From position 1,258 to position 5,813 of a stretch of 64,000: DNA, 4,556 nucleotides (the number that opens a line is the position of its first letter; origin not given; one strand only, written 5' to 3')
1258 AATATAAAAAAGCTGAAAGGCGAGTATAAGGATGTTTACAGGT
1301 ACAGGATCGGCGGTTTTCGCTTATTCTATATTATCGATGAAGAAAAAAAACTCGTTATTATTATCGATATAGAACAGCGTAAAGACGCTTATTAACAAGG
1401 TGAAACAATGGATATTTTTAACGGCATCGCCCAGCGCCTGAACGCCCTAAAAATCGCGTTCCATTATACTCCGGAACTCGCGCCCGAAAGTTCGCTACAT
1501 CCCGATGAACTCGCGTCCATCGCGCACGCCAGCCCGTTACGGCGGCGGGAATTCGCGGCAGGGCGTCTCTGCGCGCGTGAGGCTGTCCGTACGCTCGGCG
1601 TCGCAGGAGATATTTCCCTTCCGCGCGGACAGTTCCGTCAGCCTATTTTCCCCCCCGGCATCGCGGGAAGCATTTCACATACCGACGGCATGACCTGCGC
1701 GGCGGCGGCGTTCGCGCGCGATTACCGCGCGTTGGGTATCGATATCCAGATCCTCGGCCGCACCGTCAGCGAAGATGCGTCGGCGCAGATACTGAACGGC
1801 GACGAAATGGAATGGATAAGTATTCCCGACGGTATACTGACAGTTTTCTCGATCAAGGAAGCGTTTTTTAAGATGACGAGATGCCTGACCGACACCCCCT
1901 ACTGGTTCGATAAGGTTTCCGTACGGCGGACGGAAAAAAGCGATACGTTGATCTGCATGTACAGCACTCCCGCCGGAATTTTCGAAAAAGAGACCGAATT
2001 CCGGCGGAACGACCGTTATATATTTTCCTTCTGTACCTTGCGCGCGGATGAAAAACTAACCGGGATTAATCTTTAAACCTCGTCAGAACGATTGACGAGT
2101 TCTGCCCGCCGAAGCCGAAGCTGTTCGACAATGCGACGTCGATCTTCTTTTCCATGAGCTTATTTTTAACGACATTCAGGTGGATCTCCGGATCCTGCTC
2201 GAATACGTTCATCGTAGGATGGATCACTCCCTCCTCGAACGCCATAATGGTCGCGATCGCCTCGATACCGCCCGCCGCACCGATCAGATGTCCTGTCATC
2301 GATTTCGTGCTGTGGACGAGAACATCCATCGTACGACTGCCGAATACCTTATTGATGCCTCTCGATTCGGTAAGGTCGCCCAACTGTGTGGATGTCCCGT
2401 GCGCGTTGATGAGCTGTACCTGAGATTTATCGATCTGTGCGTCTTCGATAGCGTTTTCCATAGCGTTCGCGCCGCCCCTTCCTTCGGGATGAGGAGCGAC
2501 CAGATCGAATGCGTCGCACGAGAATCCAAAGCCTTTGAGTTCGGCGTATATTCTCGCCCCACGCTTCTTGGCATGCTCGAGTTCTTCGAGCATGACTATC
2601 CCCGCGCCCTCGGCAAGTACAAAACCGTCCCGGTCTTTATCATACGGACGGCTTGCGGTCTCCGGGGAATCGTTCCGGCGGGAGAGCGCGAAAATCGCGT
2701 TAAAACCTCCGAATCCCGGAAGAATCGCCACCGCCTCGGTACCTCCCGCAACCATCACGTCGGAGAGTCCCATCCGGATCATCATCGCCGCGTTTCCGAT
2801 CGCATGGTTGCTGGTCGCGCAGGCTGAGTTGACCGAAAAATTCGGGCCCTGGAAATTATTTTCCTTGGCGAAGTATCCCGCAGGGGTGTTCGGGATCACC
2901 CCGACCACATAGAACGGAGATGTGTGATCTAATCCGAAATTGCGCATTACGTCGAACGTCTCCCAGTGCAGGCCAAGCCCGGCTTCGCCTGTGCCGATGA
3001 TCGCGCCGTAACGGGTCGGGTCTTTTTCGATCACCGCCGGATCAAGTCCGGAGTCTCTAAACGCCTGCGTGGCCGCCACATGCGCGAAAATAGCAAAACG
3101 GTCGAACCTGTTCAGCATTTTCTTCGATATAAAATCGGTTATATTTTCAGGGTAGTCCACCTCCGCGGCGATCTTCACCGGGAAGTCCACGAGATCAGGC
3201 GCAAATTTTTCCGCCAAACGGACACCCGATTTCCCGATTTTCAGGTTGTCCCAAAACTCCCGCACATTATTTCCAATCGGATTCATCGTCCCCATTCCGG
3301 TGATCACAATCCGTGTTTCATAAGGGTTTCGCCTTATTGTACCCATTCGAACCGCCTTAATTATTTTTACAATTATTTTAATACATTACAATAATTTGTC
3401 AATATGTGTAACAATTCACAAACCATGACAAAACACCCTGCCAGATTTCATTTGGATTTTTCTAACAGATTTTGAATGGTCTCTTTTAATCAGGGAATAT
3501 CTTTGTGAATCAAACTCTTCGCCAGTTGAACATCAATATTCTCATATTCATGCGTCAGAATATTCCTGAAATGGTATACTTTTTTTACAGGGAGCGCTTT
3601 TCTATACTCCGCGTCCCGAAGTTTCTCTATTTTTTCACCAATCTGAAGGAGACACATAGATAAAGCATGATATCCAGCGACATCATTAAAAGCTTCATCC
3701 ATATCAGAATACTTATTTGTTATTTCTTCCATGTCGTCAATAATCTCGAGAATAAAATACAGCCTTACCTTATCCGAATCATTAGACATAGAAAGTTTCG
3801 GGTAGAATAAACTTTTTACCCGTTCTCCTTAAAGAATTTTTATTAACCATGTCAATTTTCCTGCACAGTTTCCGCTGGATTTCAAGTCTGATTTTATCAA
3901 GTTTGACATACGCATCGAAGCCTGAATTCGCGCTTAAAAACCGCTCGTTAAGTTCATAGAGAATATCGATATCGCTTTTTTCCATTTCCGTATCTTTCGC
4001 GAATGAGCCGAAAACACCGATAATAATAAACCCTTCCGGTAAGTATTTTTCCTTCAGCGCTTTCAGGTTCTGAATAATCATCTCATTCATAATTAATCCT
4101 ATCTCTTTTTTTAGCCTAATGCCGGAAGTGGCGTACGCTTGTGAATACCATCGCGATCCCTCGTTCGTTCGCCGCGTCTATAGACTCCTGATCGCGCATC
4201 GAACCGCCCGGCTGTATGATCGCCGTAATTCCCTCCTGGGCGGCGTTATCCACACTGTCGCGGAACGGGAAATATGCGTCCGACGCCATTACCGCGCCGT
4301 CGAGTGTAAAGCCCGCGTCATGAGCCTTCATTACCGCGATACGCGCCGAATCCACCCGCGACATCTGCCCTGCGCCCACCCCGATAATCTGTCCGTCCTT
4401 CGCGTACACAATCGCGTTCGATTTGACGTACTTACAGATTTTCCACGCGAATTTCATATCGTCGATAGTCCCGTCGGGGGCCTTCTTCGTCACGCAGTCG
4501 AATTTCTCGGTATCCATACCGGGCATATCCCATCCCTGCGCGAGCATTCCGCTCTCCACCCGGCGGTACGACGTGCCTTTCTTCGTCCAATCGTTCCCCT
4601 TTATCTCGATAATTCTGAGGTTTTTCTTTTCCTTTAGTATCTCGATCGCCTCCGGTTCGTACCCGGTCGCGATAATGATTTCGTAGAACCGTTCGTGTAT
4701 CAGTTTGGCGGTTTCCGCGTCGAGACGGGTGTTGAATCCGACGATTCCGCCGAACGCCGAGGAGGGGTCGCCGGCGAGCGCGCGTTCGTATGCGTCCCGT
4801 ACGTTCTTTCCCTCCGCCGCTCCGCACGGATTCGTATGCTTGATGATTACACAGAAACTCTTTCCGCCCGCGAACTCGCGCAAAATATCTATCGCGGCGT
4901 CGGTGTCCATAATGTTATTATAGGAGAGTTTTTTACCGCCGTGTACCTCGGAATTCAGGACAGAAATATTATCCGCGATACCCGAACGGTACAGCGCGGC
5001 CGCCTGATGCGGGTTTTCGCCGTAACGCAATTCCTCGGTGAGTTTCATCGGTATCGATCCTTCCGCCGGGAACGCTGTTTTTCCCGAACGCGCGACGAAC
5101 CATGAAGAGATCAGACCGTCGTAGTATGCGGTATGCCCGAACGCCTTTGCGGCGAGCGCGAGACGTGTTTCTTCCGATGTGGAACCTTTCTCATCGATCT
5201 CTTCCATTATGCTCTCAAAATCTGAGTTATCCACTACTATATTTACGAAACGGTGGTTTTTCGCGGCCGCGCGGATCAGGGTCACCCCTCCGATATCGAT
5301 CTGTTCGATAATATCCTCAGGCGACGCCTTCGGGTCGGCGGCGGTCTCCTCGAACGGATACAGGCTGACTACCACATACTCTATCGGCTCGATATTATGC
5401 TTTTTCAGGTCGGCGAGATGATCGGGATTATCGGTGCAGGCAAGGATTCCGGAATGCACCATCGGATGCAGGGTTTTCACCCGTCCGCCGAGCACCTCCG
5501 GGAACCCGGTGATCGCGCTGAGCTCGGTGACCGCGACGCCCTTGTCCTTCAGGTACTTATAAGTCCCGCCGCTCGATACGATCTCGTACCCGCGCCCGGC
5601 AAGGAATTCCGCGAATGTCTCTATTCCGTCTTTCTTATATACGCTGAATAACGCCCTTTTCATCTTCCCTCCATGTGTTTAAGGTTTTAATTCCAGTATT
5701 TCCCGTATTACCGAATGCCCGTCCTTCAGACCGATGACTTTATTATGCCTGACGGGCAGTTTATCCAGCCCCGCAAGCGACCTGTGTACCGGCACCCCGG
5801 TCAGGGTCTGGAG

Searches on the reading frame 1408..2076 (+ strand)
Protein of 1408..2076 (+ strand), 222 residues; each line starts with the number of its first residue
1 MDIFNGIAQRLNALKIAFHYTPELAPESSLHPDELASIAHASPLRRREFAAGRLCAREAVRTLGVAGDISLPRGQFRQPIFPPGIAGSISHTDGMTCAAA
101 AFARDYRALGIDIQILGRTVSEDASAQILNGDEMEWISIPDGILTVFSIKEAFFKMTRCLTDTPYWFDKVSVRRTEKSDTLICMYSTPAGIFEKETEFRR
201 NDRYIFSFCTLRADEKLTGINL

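Call 68: search_protein_families(library=pfam, proteins=[window:1408-2076:+], max_evalue=0.00001)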
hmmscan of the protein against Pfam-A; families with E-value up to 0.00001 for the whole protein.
window:1408-2076:+ (222 aa): 2 families
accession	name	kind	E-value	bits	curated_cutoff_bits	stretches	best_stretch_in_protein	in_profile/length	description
PF17837.6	4PPT_N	-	1.3e-19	70.4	27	1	36-101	4-68/68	4'-phosphopantetheinyl transferase N-terminal domain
PF01648.25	ACPS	-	3.3e-09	37.2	25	0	109-207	2-109/111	4'-phosphopantetheinyl transferase superfamily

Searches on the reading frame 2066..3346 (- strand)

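Call 68: search_protein_families(library=pfam, proteins=[window:2066-3346:-], max_evalue=0.00001)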
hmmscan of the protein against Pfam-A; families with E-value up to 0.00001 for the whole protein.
window:2066-3346:- (426 aa): 3 families
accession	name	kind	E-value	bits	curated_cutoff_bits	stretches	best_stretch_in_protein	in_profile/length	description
PF00109.32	ketoacyl-synt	-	5e-48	164.3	20.8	1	11-259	2-252/252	Beta-ketoacyl synthase, N-terminal domain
PF02801.28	Ketoacyl-synt_C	-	1.6e-35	122.1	20.8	1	267-381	1-118/119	Beta-ketoacyl synthase, C-terminal domain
PF00108.29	Thiolase_N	-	2.8e-06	27.3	26.4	0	169-207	78-116/260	Thiolase, N-terminal domain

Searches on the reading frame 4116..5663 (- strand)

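Call 13: search_protein_families(library=pfam, proteins=[window:4116-5663:-])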
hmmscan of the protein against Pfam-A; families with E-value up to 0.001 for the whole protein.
window:4116-5663:- (515 aa): 2 families
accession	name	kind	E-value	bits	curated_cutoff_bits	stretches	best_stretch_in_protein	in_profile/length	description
PF01808.24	AICARFT_IMPCHas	-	1e-116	390.2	25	1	133-446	1-311/311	AICARFT/IMPCHase bienzyme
PF02142.27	MGS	-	1.1e-20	74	24.1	1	14-128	2-94/94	MGS-like domain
